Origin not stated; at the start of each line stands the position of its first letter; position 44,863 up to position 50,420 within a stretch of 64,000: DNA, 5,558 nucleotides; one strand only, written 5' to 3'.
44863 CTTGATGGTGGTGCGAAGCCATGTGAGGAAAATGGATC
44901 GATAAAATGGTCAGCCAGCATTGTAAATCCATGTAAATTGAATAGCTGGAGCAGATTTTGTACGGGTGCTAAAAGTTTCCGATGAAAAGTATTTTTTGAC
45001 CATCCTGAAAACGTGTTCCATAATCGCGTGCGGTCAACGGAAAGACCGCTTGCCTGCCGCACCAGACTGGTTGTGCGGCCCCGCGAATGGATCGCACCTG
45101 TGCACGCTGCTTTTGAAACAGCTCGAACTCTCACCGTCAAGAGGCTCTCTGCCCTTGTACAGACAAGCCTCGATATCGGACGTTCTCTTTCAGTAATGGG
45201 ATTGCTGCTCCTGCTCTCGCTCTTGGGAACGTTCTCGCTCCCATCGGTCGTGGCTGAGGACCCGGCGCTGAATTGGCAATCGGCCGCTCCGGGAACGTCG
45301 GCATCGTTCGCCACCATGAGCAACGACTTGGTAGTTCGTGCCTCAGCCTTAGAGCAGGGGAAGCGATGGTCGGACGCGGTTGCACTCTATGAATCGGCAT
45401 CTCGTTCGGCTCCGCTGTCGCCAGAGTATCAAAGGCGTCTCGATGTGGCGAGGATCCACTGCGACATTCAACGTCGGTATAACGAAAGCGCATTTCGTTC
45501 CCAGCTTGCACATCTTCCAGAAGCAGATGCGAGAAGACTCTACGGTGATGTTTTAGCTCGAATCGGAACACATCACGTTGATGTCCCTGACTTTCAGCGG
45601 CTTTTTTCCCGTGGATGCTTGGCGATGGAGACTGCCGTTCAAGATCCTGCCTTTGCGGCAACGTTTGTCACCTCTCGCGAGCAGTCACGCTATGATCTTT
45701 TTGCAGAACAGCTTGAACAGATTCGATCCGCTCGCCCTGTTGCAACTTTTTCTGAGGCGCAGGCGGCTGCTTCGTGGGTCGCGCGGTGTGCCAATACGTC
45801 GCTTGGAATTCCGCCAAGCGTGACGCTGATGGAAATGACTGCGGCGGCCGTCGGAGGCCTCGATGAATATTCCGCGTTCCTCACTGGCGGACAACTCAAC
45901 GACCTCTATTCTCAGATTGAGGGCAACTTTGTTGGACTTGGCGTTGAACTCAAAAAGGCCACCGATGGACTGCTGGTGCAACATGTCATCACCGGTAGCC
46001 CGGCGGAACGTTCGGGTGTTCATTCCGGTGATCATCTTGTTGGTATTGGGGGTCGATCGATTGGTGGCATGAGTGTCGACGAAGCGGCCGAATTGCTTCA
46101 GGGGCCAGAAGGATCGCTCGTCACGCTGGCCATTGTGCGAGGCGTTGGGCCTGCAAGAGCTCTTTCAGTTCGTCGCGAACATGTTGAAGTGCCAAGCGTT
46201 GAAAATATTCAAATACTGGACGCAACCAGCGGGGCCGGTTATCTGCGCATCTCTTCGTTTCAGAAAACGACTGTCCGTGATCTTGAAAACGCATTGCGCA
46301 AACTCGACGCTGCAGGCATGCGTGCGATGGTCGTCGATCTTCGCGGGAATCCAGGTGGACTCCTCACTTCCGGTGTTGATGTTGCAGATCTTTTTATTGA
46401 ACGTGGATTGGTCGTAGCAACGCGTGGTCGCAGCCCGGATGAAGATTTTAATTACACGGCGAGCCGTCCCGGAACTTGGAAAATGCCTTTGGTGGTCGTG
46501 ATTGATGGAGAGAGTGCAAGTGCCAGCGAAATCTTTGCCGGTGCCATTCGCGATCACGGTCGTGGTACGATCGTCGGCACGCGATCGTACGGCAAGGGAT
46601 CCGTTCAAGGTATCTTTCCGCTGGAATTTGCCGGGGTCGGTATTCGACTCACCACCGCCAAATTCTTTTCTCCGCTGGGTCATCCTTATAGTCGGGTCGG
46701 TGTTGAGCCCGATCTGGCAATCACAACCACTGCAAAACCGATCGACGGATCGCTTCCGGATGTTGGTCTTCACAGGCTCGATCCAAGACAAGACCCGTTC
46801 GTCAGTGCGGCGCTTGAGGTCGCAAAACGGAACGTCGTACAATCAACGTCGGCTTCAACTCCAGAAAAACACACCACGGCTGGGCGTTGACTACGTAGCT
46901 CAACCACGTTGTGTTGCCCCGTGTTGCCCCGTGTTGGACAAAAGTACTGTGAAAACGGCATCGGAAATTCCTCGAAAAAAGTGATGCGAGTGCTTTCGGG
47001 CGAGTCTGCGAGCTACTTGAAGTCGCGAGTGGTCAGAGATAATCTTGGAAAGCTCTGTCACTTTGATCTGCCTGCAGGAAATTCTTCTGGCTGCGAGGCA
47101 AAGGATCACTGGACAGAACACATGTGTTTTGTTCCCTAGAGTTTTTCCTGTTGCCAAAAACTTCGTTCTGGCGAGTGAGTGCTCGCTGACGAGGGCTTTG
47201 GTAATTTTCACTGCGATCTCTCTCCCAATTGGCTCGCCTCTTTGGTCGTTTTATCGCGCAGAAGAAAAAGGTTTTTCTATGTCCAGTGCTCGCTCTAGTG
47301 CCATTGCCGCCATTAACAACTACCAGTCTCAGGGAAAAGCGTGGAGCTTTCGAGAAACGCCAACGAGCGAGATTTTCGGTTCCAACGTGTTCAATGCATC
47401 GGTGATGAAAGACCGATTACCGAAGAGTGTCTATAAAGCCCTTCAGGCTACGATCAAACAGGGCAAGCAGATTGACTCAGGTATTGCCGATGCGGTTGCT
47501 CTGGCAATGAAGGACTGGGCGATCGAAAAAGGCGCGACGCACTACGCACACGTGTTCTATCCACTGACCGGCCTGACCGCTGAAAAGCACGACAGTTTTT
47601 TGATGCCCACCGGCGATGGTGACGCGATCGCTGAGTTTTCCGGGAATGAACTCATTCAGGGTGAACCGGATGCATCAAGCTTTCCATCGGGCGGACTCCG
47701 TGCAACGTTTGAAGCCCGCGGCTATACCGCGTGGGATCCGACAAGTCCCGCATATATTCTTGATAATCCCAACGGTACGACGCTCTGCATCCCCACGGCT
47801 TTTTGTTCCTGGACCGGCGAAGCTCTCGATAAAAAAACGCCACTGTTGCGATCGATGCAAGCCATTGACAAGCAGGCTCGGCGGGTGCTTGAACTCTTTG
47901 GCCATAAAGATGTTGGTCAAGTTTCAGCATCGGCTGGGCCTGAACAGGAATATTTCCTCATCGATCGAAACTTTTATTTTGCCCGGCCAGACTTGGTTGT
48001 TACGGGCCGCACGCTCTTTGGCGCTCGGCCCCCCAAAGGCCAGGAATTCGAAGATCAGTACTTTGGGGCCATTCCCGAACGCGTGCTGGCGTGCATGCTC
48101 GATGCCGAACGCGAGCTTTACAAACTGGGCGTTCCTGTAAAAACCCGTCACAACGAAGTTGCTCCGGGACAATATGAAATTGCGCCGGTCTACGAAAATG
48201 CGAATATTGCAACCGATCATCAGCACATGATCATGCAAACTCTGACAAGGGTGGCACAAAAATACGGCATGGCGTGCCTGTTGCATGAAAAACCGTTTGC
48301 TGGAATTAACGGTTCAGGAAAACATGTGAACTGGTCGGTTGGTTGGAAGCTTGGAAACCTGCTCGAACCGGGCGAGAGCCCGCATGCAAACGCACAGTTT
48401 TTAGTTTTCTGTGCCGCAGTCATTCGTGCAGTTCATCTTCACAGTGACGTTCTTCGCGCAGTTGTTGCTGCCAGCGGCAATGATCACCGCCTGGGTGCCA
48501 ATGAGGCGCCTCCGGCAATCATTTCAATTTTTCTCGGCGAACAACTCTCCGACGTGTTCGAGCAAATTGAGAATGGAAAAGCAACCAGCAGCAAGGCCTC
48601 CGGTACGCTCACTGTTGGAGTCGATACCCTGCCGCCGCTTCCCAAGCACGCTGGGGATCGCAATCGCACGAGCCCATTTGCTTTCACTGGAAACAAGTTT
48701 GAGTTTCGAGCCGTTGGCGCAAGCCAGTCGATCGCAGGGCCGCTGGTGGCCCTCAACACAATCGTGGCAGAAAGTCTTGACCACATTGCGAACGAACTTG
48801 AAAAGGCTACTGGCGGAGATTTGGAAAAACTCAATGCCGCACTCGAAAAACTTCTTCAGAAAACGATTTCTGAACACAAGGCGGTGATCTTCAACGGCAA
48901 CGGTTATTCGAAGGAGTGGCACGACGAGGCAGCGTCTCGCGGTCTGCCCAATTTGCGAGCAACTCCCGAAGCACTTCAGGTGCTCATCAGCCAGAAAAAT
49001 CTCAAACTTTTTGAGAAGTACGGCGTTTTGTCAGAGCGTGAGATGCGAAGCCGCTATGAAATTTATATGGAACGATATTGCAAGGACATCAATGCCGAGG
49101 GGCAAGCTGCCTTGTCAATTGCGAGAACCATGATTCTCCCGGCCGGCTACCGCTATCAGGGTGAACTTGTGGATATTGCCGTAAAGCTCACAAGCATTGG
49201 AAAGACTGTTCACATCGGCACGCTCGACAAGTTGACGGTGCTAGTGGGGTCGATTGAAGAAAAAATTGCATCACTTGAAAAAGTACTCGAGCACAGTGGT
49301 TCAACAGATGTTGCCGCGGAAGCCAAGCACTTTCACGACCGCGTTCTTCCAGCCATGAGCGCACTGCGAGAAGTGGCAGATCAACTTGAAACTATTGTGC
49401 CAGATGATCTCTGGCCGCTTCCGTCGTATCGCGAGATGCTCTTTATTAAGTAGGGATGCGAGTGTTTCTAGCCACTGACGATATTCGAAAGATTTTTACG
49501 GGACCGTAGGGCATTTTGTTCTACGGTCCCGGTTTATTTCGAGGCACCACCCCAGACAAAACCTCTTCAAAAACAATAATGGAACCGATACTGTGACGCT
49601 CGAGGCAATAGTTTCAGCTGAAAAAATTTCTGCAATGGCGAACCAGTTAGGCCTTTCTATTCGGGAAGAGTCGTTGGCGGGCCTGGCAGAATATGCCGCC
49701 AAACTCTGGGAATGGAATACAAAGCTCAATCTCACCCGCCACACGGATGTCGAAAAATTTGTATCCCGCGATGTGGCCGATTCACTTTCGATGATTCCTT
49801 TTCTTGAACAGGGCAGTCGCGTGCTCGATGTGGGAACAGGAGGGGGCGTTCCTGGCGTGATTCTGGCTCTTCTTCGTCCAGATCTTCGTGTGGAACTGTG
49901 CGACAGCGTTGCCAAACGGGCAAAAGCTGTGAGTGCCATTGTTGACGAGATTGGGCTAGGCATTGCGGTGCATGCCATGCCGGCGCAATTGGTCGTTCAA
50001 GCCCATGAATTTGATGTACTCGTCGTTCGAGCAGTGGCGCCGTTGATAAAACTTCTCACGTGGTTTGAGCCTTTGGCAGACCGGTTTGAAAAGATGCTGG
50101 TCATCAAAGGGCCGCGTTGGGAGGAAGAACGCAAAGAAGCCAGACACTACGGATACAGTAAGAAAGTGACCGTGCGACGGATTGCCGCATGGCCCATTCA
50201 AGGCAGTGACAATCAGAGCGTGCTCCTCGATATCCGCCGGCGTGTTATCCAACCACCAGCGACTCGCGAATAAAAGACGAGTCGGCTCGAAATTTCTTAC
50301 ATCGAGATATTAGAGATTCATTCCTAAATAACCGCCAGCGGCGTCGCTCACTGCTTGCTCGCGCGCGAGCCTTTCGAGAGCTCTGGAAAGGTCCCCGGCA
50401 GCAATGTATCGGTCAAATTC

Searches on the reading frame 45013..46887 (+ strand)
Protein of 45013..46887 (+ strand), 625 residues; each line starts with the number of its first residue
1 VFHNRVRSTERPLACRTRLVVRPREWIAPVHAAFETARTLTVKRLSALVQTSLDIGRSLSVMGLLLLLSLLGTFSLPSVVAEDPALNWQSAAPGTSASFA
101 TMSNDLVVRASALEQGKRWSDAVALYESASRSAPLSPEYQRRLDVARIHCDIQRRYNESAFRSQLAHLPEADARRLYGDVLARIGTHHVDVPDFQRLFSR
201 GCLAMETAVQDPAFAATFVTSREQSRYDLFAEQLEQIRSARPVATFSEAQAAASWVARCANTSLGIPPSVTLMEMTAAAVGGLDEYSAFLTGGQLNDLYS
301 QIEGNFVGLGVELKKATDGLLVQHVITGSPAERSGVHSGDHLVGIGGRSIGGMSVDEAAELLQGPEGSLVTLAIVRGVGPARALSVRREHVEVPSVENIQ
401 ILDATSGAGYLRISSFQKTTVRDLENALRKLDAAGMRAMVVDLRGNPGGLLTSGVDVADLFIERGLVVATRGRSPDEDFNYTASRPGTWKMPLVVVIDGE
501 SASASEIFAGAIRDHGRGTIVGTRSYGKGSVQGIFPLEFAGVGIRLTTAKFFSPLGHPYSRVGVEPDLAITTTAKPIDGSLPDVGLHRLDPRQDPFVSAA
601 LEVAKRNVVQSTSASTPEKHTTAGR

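Call 43: search_protein_families(library=pfam, proteins=[window:45013-46887:+], max_evalue=0.001)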
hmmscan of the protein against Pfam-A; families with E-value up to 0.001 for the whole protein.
window:45013-46887:+ (625 aa): 4 families
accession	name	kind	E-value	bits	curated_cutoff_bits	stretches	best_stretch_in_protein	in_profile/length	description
PF03572.23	Peptidase_S41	-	7.6e-50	169.2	24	1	408-569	2-164/165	Peptidase family S41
PF17820.7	PDZ_6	-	4.4e-12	46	27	1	325-376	5-54/54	PDZ domain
PF00595.29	PDZ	-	1.3e-10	41.9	23.2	1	308-374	11-80/81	PDZ domain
PF13180.12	PDZ_2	-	7.8e-09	36.1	27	1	308-377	2-70/80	PDZ domain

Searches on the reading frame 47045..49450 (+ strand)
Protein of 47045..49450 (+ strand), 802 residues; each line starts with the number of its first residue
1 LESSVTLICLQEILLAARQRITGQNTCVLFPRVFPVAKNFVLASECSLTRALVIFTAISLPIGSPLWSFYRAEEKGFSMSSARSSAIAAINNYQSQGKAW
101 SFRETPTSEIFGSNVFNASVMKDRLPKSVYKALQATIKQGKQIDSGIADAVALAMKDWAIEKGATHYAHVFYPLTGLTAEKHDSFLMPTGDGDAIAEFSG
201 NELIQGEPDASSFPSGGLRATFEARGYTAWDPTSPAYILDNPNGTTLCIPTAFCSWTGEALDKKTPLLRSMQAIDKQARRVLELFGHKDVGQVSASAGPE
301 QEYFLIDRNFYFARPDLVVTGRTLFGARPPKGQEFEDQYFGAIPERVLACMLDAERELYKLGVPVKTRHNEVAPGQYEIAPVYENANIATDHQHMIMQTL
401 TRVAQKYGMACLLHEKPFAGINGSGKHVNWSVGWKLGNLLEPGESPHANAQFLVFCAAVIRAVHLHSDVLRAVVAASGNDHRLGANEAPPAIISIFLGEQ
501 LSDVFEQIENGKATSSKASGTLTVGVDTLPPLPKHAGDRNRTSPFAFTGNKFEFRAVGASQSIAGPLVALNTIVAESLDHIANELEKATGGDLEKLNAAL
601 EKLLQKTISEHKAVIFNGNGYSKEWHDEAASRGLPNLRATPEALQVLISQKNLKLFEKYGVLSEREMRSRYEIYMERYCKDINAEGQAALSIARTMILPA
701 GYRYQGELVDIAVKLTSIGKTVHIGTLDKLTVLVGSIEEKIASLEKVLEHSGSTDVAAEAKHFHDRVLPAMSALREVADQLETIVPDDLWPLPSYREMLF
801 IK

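Call 43: search_protein_families(library=pfam, proteins=[window:47045-49450:+], max_evalue=0.001)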
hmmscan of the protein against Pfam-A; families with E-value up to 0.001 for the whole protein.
window:47045-49450:+ (802 aa): 3 families
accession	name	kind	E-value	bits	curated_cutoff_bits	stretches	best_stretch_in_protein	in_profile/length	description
PF12437.13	GSIII_N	-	1.2e-78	262.8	25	1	108-270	2-160/160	Glutamine synthetase type III N terminal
PF18318.6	Gln-synt_C-ter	-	8.6e-43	145.3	22.7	1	599-711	1-113/118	Glutamine synthetase C-terminal domain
PF00120.29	Gln-synt_C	-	9.1e-19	68.1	24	1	278-442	8-166/344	Glutamine synthetase, catalytic domain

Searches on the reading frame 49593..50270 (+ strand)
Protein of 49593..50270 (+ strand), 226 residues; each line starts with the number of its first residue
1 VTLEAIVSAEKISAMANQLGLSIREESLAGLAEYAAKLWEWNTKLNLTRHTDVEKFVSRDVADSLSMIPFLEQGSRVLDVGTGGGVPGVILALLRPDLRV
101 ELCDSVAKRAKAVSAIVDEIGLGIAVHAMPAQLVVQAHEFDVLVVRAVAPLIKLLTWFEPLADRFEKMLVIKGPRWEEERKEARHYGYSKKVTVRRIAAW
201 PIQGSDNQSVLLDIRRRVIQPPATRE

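Call 43: search_protein_families(library=pfam, proteins=[window:49593-50270:+], max_evalue=0.001)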
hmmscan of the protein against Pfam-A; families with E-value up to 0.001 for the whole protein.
window:49593-50270:+ (226 aa): 1 family
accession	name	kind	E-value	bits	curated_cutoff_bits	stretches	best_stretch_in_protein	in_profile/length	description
PF02527.21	GidB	-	2.2e-35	122.1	27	1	30-195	4-171/184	rRNA small subunit methyltransferase G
